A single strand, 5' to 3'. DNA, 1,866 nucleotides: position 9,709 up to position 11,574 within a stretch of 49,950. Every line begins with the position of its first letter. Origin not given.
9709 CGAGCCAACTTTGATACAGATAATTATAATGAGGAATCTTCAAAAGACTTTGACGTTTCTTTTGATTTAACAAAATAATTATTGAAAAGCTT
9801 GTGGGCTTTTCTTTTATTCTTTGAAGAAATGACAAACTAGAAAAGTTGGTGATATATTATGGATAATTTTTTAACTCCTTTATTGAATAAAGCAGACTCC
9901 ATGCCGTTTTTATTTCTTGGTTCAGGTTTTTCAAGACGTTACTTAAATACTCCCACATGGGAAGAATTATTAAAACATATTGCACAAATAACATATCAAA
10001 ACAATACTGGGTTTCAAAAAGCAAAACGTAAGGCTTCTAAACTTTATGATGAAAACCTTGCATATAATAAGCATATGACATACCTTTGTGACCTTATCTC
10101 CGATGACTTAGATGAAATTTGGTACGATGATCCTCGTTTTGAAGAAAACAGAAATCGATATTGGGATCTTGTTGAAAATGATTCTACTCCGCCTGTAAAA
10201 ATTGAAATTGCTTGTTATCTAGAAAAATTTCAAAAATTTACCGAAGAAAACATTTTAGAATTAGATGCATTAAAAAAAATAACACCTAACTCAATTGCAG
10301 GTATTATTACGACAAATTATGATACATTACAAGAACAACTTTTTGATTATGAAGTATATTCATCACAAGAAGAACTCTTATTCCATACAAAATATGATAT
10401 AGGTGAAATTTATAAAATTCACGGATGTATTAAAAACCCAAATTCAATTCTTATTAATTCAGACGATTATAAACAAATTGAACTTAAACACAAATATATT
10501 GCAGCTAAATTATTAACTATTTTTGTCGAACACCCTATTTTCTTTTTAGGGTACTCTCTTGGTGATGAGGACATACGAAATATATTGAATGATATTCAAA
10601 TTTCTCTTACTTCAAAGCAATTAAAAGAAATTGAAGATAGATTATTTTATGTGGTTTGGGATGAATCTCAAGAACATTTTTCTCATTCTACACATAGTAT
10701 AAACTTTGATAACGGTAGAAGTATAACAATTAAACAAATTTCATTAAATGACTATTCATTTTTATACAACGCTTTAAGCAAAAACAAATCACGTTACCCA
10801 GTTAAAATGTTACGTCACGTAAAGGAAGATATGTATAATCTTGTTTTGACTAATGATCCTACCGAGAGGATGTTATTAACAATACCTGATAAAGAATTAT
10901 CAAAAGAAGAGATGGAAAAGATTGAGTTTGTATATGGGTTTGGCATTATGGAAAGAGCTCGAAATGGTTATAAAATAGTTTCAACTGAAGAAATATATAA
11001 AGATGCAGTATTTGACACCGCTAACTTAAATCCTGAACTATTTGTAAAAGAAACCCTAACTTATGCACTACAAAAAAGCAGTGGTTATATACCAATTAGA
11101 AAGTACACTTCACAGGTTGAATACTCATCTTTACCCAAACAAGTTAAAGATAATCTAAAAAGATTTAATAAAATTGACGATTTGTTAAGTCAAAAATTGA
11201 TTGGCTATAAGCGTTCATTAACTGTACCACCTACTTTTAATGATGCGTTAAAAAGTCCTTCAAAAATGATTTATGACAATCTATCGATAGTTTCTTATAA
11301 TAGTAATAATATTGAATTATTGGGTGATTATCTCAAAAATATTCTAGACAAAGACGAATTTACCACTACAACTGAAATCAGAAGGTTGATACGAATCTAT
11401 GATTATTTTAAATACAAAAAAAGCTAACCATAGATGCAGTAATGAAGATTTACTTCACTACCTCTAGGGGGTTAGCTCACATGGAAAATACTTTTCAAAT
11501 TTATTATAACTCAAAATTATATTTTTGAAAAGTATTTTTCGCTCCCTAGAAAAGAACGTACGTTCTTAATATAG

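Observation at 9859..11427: Solo ThsA-like SIR2 (NADase-type) protein with an uncharacterised C-terminal domain, insulated inside the lysogeny module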

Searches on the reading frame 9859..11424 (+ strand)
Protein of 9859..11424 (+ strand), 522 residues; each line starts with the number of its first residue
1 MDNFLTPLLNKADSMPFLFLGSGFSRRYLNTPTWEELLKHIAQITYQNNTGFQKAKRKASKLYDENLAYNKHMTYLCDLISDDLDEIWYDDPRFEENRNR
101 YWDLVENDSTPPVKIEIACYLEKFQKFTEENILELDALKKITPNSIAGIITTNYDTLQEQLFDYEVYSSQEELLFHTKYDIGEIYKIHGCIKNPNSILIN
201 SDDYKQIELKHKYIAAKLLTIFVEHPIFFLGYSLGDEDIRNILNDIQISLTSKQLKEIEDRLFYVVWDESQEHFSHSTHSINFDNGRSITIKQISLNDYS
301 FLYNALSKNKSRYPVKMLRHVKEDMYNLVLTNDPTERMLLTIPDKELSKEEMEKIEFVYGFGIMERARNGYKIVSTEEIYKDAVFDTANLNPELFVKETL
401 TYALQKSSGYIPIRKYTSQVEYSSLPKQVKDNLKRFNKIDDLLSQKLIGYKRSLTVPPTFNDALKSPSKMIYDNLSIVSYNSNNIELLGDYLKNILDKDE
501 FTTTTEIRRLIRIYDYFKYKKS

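Call 3: search_protein_families(library=pfam, proteins=[window:9859-11424:+], max_evalue=1)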
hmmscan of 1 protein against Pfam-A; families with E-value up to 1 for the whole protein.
window:9859-11424:+ (522 aa): 4 families
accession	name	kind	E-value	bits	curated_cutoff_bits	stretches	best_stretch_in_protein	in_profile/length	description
PF13289.12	SIR2_2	-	2e-20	73.7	24.5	1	149-250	3-109/141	SIR2-like domain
PF10992.13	Epiplasmin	-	0.18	12.3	30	0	405-430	55-80/83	Epiplasmin protein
PF13765.14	PRY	-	0.19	11.8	27.5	0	419-438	20-39/49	SPRY-associated domain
PF06481.20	COX_ARM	-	0.3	11.4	23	1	303-331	12-40/46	COX Aromatic Rich Motif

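Call 4: search_protein_families(library=padloc, proteins=[window:9859-11424:+], max_evalue=1)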
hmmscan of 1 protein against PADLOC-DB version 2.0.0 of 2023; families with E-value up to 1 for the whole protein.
window:9859-11424:+ (522 aa): 6 families
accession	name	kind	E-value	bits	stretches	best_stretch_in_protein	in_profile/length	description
PDLC04968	PDC-S25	-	1.8e-142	474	1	3-520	12-515/517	-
PDLC04967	PDC-S25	-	2.6e-45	153.4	1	9-519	7-526/528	-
PDLC00407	ThsA1|ThsA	-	1.8e-16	57.9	1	145-257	102-219/478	STALD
PDLC00409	ThsA1|ThsA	-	2.7e-13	47.9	1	137-256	95-219/242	STALD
PDLC04166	Dsr1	-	2.4e-10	36.8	1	18-239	27-213/1227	-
PDLC04087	SIR2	-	0.00037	17.5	1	13-165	16-151/343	-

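Call 5: search_protein_families(library=ncbifam, proteins=[window:9859-11424:+], max_evalue=1)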
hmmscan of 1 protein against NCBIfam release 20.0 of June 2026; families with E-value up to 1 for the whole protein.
window:9859-11424:+ (522 aa): 0 families

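Call 9: find_homologous_proteins(query=window:9859-11424:+, max_evalue=0.001)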
Query window:9859-11424:+ (522 aa): 2586 proteins with E <= 0.001 among 8000 candidates; the best 120 are listed.
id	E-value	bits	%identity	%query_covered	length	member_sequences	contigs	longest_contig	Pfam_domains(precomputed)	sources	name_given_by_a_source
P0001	0.0e+0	1168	100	100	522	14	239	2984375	PF13289.13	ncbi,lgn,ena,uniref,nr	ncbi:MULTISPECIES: SIR2 family protein [Enterococcus]|uniref:SIR2 family protein n=1 Tax=Enterococcu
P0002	4.2e-251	852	73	100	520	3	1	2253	PF13289.13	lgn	-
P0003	2.3e-245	833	71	99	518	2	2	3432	PF13289.13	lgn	-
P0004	6.1e-241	819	70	100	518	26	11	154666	PF13289.13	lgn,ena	-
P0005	1.0e-238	811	71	100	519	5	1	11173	PF13289.13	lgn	-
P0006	3.0e-235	800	69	100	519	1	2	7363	PF13289.13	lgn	-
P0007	8.4e-226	769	66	100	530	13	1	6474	PF13289.13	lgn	-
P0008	4.9e-221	753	65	100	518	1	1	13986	PF13289.13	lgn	-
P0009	9.3e-221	752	65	100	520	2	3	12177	PF13289.13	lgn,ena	-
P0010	3.1e-220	750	66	99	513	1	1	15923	PF13289.13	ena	-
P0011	3.1e-218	744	63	100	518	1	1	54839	PF13289.13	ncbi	ncbi:SIR2 family protein [Enterococcus dispar]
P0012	2.0e-217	741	65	99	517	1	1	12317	PF13289.13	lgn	-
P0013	5.6e-213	726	62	100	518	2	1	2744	PF13289.13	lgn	-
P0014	2.3e-200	685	59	100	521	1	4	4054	PF13289.13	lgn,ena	-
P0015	1.8e-198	679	59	100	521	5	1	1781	PF13289.13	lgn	-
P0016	3.7e-197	674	58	99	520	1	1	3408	PF13289.13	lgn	-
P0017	1.1e-196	673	59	99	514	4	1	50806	PF13289.13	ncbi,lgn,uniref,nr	ncbi:hypothetical protein JOD03_002567 [Chryseomicrobium aureum]|uniref:SIR2 family protein n=1 Tax=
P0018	2.4e-196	672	58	99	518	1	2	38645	PF13289.13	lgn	-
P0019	4.3e-196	671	97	61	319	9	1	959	PF13289.13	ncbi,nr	ncbi:SIR2 family protein, partial [Enterococcus faecalis]|nr:SIR2 family protein [Enterococcus faeca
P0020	6.6e-193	660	57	100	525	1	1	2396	PF13289.13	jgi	-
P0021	2.0e-190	652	56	99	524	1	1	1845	PF13289.13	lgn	-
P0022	6.5e-190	650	57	100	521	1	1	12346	PF13289.13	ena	-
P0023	9.3e-190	650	55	99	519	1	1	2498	PF13289.13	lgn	-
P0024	9.5e-190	650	57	100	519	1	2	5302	PF13289.13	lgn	-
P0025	4.7e-185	634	61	86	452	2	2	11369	PF13289.13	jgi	-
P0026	2.2e-179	616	57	100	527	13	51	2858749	PF13289.13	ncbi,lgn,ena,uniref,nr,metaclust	ncbi:SIR2 family protein [Enterococcus hirae]|uniref:Uncharacterized protein n=2 Tax=Enterococcus hi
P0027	2.8e-179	615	56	100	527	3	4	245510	PF13289.13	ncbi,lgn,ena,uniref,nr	ncbi:SIR2 family protein [Enterococcus gilvus]|uniref:SIR2 family protein n=1 Tax=Enterococcus gilvu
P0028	4.2e-179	615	54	100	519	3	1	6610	PF13289.13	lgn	-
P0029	1.8e-178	613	55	100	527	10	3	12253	PF13289.13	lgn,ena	-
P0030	2.7e-177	609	54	100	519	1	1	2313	PF13289.13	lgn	-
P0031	1.1e-169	584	52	100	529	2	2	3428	PF13289.13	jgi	jgi:hypothetical protein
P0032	2.5e-164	566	50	100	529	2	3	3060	PF13289.13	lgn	-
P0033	1.3e-162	560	50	99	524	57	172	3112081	PF13289.13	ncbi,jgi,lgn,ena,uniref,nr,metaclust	ncbi:SIR2 family protein [Lacticaseibacillus paracasei]|jgi:hypothetical protein|uniref:SIR2 family 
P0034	8.4e-161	554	50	99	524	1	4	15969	PF13289.13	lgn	-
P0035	2.3e-160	553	51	98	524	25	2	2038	PF13289.13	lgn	-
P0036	6.3e-160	551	50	99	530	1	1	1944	PF13289.13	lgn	-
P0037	3.6e-157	542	50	98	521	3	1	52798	PF13289.13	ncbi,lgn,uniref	ncbi:SIR2 family protein [Loigolactobacillus coryniformis]|uniref:SIR2 family protein n=1 Tax=Loigol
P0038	3.9e-157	542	49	100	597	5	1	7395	PF13289.13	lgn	-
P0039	7.0e-157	541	50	99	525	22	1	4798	PF13289.13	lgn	-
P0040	1.4e-156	540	49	98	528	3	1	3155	PF13289.13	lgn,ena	-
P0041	3.2e-153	529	49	99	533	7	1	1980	PF13289.13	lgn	-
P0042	1.1e-137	478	45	100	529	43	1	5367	PF13289.13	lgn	-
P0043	2.3e-136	474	45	100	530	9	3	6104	PF13289.13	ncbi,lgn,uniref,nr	ncbi:SIR2 family protein [Lactococcus lactis]|uniref:SIR2 family protein n=1 Tax=Lactococcus lactis 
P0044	1.0e-135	471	45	100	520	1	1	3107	PF13289.13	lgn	-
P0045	2.0e-134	467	44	98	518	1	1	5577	PF13289.13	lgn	-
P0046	2.8e-131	457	45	99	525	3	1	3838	PF13289.13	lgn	-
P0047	7.1e-129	449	66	61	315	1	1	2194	PF13289.13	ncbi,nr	ncbi:hypothetical protein VD175_002685, partial [Enterococcus faecium]|nr:hypothetical protein [Ente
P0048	3.7e-127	443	43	99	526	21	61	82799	PF13289.13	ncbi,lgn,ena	ncbi:SIR2 family protein [Staphylococcus hominis]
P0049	5.0e-125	436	43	98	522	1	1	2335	PF13289.13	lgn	-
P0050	1.8e-124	434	42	100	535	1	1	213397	PF13289.13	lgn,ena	-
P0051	7.2e-124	432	43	98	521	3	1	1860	PF13289.13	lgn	-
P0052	2.9e-122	427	42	98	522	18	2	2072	PF13289.13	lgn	-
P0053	8.4e-121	422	42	99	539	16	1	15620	PF13289.13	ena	-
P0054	4.0e-119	417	42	100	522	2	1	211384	PF13289.13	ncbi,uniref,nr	ncbi:hypothetical protein HB884_05235 [Listeria booriae]|uniref:SIR2 family protein n=1 Tax=Listeria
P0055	9.6e-118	412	39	98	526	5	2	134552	PF13289.13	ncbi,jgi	-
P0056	1.5e-117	412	40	96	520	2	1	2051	PF13289.13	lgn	-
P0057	1.6e-114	402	41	100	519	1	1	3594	PF13289.13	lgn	-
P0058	1.8e-114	401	41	100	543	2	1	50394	PF13289.13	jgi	-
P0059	6.3e-114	400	41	99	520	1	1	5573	PF13289.13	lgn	-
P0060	5.6e-111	390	46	79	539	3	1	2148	PF13289.13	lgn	-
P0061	9.5e-108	379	40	99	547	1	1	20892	PF13289.13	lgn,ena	-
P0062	6.2e-107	377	40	99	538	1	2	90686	PF13289.13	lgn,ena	-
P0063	2.2e-104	368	38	98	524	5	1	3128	PF13289.13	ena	-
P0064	3.8e-104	367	49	66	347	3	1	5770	PF13289.13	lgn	-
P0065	3.9e-104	367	37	99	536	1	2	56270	PF13289.13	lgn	-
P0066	1.8e-103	365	40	98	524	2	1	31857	PF13289.13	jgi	-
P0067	3.4e-103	364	40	98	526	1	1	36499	PF13289.13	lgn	-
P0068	5.0e-103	364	40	99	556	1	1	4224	PF13289.13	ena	-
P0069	5.1e-103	364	39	98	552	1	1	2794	PF13289.13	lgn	-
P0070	2.9e-102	361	39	99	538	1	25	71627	PF13289.13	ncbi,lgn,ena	-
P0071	3.1e-102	361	40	99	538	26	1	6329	PF13289.13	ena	-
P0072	3.1e-102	361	39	100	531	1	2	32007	PF13289.13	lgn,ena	-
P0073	5.5e-102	360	37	99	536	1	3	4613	PF13289.13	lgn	-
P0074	6.6e-102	360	37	100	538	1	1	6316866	PF13289.13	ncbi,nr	ncbi:SIR2 family protein [Brevibacillus brevis]|nr:SIR2 family protein [Brevibacillus brevis]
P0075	2.3e-101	358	39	100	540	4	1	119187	PF13289.13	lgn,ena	-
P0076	2.7e-101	358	38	98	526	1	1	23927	PF13289.13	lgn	-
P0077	1.2e-100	356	38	99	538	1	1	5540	PF13289.13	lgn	-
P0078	2.6e-100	355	40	97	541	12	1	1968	PF13289.13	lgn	-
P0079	3.7e-100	354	38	99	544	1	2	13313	PF13289.13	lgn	-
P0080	1.7e-99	352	38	99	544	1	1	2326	PF13289.13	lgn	-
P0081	1.8e-99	352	39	100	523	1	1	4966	PF13289.13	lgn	-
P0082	1.9e-99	352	39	99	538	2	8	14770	PF13289.13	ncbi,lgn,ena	-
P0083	3.3e-99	351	37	99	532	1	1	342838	PF13289.13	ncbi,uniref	ncbi:SIR2 family protein [Effusibacillus consociatus]|uniref:SIR2 family protein n=1 Tax=Effusibacil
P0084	9.7e-99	350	40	99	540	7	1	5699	PF13289.13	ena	-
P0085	1.6e-98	349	39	99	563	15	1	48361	PF13289.13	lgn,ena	-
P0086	3.3e-98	348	39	98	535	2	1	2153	PF13289.13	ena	-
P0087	4.8e-98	347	37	99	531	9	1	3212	PF13289.13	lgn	-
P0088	9.5e-98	346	37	99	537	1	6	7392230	PF13289.13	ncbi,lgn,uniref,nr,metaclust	ncbi:SIR2 family protein [Paenibacillus macerans]|uniref:SIR2-like domain protein n=1 Tax=Paenibacil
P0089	1.3e-97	346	38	99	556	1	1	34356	PF13289.13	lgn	-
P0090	2.1e-97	345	38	99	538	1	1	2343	PF13289.13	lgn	-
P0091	2.9e-97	345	39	100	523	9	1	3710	PF13289.13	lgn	-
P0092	3.0e-97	345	38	100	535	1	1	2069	PF13289.13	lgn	-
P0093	5.7e-97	344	39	100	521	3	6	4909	PF13289.13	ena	-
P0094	7.1e-97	343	37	99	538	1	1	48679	PF13289.13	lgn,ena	-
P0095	8.8e-97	343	39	99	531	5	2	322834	PF13289.13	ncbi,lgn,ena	-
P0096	1.2e-96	343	39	100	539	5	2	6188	PF13289.13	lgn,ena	-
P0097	1.4e-96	342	38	98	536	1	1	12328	PF13289.13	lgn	-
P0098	1.7e-96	342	38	99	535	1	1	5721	PF13289.13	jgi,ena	-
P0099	2.6e-96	342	40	99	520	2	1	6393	PF13289.13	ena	-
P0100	4.4e-96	341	38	100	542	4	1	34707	PF13289.13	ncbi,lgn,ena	-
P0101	4.8e-96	341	38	100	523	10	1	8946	PF13289.13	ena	-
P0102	1.1e-95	339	37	99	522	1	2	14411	PF13289.13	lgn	-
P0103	1.3e-95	339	38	99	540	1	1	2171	PF13289.13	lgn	-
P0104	1.5e-95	339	38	99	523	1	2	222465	PF13289.13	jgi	jgi:hypothetical protein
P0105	3.4e-95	338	38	97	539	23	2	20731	PF13289.13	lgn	-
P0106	5.6e-95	337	38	100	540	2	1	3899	PF13289.13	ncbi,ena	-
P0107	6.8e-95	337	37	99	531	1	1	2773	PF13289.13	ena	-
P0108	8.9e-95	336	38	99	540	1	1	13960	PF13289.13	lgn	-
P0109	2.8e-94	335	37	99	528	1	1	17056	PF13289.13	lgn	-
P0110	2.9e-94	335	36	100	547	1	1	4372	PF13289.13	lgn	-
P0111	3.6e-94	334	37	99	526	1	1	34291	PF13289.13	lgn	-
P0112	1.5e-93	332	37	98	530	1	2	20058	PF13289.13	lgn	-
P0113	2.1e-93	332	37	98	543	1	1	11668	PF13289.13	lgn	-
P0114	3.2e-93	331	38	100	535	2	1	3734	PF13289.13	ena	-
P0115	3.8e-93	331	38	98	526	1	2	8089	PF13289.13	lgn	-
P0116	6.3e-93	330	38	100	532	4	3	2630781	PF13289.13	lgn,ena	-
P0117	7.4e-93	330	36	98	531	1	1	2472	PF13289.13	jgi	jgi:hypothetical protein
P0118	8.8e-93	330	37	99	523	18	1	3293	PF13289.13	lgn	-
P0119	2.3e-92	329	37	99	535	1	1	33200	PF13289.13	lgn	-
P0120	2.5e-92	328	37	99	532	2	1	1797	PF13289.13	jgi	-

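Call 14: search_solved_structures(query=window:9859-11424:+, max_evalue=1, show_alignments=2)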
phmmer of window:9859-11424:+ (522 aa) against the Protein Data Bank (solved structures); distinct sequences matched with E-value up to 1: 7.
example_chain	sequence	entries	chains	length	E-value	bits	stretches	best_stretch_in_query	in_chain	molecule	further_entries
8wc0_A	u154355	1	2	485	0.0001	24.4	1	137-248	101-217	NAD(+) hydrolase ThsA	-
6lhx_A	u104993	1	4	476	0.00018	23.6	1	149-311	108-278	ThsA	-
8zsf_D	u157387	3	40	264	0.00025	23.2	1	147-261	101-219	Sir2 family NAD-dependent protein deacetylase | KomC, SIR2 domain protein, NADase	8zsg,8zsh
8bto_A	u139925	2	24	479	0.00095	21.3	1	174-311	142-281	NAD(+) hydrolase ThsA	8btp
9xvc_H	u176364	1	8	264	0.0023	20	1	147-261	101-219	KomC(H146N), a SIR2-domain NADase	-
9v0g_E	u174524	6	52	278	0.012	17.6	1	149-243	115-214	NAD-dependent protein deacetylase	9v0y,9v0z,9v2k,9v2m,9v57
9v12_i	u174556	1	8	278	0.93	11.4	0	179-243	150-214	NAD-dependent protein deacetylase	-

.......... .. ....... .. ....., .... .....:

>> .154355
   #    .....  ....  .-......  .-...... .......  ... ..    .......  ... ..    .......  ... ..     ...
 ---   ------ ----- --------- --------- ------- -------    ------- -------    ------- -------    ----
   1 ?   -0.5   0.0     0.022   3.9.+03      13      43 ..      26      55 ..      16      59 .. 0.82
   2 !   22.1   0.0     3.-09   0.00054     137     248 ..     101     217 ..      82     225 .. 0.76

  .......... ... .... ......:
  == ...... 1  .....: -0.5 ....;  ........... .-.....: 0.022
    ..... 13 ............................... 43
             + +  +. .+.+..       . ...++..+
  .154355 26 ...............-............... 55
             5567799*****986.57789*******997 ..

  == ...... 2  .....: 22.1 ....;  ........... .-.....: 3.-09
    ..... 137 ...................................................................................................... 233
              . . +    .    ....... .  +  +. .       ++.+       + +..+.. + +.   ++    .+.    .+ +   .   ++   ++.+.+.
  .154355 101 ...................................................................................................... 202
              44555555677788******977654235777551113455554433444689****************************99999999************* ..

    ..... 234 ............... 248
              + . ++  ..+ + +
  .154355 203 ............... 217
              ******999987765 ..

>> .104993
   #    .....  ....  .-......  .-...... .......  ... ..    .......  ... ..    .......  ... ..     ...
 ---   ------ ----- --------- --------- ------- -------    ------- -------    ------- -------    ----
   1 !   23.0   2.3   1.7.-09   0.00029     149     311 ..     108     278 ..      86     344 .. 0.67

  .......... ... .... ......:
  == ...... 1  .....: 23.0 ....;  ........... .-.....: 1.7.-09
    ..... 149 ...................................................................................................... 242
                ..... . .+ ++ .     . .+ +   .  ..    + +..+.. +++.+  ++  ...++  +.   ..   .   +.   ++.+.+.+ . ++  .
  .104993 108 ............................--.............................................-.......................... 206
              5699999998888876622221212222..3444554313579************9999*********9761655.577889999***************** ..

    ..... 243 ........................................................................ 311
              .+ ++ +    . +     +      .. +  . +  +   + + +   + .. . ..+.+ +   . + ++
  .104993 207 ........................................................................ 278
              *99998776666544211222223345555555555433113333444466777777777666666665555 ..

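Call 17: find_encoding_contigs(protein=P0001, flank=8000, max_places=8)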
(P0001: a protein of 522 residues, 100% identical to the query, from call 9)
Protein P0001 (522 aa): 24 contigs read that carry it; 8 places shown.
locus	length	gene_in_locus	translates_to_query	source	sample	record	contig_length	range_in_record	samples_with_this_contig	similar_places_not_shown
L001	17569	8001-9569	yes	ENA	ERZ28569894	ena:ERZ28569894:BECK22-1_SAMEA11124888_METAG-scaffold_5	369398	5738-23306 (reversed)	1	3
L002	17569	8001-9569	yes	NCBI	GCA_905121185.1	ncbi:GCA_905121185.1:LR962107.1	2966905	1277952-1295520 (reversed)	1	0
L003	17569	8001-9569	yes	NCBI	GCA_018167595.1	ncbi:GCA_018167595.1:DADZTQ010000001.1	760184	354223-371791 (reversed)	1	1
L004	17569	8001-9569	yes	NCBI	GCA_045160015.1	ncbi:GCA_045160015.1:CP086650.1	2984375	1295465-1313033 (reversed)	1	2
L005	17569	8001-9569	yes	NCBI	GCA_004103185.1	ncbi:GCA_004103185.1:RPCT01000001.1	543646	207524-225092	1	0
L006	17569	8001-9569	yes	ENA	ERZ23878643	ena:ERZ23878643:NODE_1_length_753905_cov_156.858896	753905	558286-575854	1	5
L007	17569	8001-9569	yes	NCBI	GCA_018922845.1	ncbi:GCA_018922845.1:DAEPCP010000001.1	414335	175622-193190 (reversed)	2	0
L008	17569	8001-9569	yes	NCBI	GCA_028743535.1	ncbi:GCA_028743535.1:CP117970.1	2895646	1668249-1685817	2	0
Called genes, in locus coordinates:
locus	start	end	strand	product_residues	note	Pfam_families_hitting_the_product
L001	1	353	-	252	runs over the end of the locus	PF07261:DnaB_2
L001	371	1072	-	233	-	PF23023:Anti-Pycsar_Apyc1 (weak), PF12706:Lactamase_B_2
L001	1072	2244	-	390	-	-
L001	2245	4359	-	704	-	PF02463:SMC_N (weak), PF13476:AAA_23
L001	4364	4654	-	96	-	-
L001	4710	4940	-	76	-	-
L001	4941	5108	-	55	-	-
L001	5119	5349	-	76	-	PF12728:HTH_17 (weak)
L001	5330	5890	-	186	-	-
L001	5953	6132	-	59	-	-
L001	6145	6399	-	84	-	PF12844:HTH_19, PF13560:HTH_31, PF01381:HTH_3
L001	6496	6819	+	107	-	PF12844:HTH_19, PF13560:HTH_31, PF01381:HTH_3, PF13443:HTH_26 (weak)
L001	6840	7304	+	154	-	PF06114:Peptidase_M78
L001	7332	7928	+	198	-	PF11611:DUF4352 (weak)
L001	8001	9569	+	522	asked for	PF13289:SIR2_2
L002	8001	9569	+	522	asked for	PF13289:SIR2_2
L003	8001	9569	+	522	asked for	PF13289:SIR2_2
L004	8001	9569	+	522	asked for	PF13289:SIR2_2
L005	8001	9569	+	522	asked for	PF13289:SIR2_2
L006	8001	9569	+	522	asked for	PF13289:SIR2_2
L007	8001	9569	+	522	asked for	PF13289:SIR2_2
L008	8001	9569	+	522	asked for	PF13289:SIR2_2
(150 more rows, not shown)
